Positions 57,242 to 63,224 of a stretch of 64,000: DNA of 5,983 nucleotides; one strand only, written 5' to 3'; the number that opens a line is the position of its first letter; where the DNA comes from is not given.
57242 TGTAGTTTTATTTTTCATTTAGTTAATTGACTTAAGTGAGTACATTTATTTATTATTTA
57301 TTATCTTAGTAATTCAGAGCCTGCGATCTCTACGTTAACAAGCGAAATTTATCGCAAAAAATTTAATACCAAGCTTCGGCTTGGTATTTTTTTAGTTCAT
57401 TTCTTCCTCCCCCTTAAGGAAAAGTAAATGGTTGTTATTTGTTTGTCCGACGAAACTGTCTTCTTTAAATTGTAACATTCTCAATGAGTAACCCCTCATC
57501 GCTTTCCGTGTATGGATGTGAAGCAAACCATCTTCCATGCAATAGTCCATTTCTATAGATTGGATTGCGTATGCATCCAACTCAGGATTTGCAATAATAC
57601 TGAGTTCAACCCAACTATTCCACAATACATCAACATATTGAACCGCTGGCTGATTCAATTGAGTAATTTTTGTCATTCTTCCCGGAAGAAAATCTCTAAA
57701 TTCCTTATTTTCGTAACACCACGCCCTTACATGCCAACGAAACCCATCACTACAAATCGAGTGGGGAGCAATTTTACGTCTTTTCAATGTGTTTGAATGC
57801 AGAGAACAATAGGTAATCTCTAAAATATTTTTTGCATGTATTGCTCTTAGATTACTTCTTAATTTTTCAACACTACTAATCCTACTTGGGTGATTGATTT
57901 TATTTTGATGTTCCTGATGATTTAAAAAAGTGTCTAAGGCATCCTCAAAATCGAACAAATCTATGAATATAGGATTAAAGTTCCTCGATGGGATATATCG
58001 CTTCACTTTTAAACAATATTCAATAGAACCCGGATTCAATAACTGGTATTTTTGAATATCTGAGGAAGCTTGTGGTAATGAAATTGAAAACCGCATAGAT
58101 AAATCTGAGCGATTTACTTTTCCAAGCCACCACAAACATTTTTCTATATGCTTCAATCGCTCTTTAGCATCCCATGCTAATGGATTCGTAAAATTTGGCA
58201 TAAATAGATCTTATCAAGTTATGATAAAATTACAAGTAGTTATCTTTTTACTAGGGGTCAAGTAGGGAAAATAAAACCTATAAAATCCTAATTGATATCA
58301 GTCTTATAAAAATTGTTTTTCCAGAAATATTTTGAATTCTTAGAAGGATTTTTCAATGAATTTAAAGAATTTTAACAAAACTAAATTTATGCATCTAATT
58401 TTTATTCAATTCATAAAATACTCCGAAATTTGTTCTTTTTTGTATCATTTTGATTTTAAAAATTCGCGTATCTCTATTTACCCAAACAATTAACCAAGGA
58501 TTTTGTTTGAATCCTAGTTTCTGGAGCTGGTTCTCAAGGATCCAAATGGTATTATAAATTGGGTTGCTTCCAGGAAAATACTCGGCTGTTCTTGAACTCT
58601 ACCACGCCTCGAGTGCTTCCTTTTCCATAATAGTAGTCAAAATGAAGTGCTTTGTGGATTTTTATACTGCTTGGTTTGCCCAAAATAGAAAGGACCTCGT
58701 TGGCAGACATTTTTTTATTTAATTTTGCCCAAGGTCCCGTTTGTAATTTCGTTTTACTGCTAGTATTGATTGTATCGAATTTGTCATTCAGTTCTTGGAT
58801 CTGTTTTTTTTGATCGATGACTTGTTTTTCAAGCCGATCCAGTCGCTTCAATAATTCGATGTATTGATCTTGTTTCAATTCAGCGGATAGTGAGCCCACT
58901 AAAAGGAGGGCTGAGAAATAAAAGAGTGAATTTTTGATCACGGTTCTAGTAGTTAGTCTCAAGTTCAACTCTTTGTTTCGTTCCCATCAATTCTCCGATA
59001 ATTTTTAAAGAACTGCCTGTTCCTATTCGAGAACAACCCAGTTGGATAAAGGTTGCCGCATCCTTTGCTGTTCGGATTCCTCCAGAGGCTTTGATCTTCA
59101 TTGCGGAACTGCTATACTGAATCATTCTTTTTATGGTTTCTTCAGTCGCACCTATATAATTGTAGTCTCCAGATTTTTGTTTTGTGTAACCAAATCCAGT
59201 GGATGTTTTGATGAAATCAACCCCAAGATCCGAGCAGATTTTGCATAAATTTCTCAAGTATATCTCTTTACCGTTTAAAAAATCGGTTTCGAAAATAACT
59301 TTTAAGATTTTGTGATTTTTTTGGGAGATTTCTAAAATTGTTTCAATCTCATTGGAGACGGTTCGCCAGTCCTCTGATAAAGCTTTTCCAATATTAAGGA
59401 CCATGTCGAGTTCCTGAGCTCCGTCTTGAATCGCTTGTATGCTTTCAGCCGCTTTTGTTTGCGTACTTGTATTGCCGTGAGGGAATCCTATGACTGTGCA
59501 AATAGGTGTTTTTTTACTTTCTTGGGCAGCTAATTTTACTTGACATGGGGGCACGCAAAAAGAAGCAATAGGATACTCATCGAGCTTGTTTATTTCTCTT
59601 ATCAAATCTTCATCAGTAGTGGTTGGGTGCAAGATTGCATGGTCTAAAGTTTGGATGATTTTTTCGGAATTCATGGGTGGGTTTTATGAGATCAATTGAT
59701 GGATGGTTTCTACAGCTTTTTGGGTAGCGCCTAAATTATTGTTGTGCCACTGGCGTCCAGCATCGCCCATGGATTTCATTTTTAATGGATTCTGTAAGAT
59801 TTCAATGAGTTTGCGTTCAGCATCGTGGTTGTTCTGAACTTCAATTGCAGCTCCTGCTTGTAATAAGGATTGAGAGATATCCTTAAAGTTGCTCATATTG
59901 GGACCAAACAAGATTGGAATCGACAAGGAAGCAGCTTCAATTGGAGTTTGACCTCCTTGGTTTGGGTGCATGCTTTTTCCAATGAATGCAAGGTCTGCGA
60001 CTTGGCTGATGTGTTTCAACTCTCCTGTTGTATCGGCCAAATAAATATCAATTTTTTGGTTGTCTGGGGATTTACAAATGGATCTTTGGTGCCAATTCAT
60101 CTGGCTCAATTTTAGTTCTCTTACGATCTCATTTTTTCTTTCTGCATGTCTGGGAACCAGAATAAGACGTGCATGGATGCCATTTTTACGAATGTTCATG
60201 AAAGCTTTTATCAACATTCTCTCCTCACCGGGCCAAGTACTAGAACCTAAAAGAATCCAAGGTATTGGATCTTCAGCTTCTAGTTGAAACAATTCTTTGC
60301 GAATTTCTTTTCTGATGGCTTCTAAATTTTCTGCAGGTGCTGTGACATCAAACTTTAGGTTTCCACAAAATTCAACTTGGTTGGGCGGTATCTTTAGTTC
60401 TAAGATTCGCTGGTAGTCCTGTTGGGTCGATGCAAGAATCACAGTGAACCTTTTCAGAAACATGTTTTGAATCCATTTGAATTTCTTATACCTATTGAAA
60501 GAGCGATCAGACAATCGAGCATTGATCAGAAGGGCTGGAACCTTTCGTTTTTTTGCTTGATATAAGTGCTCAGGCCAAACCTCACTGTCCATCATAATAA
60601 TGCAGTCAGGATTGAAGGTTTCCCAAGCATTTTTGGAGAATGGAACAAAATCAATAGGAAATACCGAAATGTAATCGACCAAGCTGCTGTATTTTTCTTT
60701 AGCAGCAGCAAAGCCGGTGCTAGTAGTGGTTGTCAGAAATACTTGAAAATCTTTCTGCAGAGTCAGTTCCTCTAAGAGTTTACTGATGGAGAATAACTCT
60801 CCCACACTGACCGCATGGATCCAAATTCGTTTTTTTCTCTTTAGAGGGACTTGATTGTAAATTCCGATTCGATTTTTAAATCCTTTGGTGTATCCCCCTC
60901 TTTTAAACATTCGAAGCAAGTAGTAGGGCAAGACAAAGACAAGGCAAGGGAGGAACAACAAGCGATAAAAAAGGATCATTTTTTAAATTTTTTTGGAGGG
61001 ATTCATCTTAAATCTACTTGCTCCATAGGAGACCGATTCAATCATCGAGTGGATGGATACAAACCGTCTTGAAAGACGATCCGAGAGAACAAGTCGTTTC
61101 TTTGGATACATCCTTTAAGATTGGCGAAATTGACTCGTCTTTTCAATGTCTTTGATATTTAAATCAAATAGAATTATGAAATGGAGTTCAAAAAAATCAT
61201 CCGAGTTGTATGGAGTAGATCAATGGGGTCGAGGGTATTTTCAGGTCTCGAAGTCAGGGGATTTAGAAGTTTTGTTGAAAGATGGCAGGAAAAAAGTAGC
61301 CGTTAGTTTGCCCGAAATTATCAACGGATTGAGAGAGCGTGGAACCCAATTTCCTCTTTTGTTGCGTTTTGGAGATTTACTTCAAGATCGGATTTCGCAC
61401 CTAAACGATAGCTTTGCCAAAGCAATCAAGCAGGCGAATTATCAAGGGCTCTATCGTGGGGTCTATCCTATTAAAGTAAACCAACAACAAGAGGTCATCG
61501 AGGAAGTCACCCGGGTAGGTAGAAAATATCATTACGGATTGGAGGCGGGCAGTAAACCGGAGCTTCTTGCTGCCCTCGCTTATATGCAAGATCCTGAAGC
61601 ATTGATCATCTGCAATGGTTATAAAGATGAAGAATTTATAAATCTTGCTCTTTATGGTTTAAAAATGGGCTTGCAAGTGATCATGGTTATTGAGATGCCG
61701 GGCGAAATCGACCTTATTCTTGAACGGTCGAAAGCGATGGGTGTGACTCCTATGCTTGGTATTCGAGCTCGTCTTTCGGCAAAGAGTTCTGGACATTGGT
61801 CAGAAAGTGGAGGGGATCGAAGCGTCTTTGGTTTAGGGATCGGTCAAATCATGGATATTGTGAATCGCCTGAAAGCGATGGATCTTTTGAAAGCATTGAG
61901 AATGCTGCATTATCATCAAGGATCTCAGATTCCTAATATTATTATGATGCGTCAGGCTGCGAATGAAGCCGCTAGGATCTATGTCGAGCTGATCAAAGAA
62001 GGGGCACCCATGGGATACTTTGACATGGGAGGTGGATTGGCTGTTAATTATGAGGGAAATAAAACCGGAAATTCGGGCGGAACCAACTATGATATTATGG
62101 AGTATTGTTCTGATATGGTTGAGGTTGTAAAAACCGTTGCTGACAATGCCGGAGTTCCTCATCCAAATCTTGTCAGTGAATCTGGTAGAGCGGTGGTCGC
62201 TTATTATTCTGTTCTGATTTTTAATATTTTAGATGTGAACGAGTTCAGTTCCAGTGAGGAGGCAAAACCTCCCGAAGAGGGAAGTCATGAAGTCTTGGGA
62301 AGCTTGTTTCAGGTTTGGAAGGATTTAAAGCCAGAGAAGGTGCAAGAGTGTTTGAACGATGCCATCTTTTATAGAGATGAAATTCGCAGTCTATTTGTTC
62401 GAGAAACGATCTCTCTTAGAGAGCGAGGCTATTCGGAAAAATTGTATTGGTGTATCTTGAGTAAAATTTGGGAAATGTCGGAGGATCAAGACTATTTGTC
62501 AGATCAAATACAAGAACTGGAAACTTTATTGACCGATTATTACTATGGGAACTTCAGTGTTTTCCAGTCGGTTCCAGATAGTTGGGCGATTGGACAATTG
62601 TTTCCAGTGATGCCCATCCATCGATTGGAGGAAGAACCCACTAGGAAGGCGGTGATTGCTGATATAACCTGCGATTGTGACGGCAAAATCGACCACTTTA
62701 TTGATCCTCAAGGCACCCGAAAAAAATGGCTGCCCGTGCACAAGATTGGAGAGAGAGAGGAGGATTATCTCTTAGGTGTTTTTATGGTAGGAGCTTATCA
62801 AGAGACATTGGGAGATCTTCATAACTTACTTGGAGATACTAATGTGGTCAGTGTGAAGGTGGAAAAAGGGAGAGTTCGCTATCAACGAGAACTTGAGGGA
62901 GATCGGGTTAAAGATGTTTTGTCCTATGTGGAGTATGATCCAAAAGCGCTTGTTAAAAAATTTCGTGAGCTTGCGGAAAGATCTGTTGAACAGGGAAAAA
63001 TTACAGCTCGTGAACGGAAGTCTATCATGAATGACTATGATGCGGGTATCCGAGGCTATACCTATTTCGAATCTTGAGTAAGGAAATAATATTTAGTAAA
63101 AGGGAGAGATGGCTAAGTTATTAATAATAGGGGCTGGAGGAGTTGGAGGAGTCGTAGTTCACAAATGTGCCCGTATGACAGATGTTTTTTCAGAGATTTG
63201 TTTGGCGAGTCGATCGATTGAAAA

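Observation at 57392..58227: WYL-domain (BrxR/CapW-like) regulator as the leading gene of a type II-C CRISPR-Cas9 locus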

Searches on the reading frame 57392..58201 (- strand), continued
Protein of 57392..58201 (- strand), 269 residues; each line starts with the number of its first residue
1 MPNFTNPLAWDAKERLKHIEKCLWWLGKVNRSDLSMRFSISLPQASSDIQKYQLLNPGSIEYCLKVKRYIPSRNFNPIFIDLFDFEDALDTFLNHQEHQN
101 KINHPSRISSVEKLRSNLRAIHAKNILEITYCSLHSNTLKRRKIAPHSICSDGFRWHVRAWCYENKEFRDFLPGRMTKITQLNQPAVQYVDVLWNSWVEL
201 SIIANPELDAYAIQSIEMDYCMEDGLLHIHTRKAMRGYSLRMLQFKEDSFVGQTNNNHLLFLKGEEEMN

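Call 85: find_related_loci(query=A1, collection=viral_contigs, flank=8000)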
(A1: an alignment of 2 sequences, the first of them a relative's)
Query A1 (269 aa) in viral_contigs; peptide patterns used: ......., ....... (x = any residue, [..] = any of these).
16 stretches matched a pattern, but none encodes a relative of the query by tblastn (E <= 1e-3).

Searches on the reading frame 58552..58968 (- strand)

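Call 3: search_protein_families(library=pfam, proteins=[window:58552-58968:-], max_evalue=1)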
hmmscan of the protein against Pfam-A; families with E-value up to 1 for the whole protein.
window:58552-58968:- (138 aa): 3 families
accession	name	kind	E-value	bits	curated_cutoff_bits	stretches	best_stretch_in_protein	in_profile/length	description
PF04355.18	BamE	-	0.014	15.6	23.2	1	82-119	11-48/71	Outer membrane protein assembly factor BamE domain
PF15771.10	IHO1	-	0.025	13.8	27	1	29-70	192-233/575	Interactor of HORMAD1 protein 1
PF02465.23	FliD_N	-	0.11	13.6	24.8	1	40-95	20-75/97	Flagellar hook-associated protein 2 N-terminus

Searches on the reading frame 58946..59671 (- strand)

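Call 79: search_protein_families(library=pfam, proteins=[window:58946-59671:-], max_evalue=0.001)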
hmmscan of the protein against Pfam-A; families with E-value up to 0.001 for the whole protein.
window:58946-59671:- (241 aa): 3 families
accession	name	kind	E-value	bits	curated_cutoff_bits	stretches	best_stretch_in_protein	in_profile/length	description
PF01791.15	DeoC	-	6.7e-17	62.3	23.8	1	5-206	2-212/229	DeoC/LacD family aldolase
PF01180.27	DHO_dh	-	9.7e-05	22.1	27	1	178-226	228-276/291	Dihydroorotate dehydrogenase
PF04131.20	NanE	-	0.00013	21.6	27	1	121-223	83-177/192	Putative N-acetylmannosamine-6-phosphate epimerase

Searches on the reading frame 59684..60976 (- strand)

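Call 79: search_protein_families(library=pfam, proteins=[window:59684-60976:-], max_evalue=0.001)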
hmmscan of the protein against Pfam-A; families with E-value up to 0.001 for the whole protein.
window:59684-60976:- (430 aa): 2 families
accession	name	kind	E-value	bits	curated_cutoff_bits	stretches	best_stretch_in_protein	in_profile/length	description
PF04413.22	Glycos_transf_N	-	3.1e-55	186.9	23.9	1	32-211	2-179/179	3-Deoxy-D-manno-octulosonic-acid transferase (kdotransferase)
PF00534.26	Glycos_transf_1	-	2.8e-05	24.2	26.4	1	307-410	73-172/172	Glycosyl transferases group 1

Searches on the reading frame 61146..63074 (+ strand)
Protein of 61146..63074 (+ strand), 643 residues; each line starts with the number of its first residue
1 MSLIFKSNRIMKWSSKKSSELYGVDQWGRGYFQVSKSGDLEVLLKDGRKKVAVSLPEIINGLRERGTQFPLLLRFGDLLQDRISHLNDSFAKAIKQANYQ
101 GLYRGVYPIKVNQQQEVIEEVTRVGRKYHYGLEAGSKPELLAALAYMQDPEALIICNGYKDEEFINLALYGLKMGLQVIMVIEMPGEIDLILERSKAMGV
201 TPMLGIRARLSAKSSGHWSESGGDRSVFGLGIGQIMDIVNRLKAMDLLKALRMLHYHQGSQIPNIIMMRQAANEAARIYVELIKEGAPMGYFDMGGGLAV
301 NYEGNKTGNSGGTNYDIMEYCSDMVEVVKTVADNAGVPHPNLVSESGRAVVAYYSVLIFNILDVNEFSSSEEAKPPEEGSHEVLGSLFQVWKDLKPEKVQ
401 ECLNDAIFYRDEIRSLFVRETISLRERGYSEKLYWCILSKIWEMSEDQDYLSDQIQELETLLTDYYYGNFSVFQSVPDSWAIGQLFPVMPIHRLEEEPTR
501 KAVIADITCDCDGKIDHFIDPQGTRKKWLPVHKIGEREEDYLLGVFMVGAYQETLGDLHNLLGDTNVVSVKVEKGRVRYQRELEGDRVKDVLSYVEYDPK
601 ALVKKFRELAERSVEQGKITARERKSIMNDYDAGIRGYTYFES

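Call 74: list_cluster_members(proteins=[window:61146-63074:+, window:59684-60976:-, window:31014-33053:+, window:44431-47397:-, window:16863-18866:+])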
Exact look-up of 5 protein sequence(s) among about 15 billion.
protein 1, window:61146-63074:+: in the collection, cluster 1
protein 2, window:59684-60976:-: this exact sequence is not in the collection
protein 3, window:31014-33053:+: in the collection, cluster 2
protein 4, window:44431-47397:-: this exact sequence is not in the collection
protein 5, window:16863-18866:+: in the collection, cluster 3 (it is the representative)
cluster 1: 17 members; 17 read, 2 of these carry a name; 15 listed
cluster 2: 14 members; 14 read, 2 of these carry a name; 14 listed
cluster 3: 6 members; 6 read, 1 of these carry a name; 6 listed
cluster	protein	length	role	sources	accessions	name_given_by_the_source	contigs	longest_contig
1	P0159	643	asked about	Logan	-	-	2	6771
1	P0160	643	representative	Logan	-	-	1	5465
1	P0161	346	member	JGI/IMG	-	-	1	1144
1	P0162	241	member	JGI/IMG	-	-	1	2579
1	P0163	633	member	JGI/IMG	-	arginine decarboxylase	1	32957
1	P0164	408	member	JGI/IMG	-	-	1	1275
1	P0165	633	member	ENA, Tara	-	strand:+ start:1708 stop:3609 length:1902 start_codon:yes stop_codon:yes ...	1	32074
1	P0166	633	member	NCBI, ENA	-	-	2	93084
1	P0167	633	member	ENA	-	-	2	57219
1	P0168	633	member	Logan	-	-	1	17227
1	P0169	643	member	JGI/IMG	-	-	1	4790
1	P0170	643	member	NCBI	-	-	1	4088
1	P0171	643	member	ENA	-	-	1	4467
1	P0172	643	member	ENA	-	-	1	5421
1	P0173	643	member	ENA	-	-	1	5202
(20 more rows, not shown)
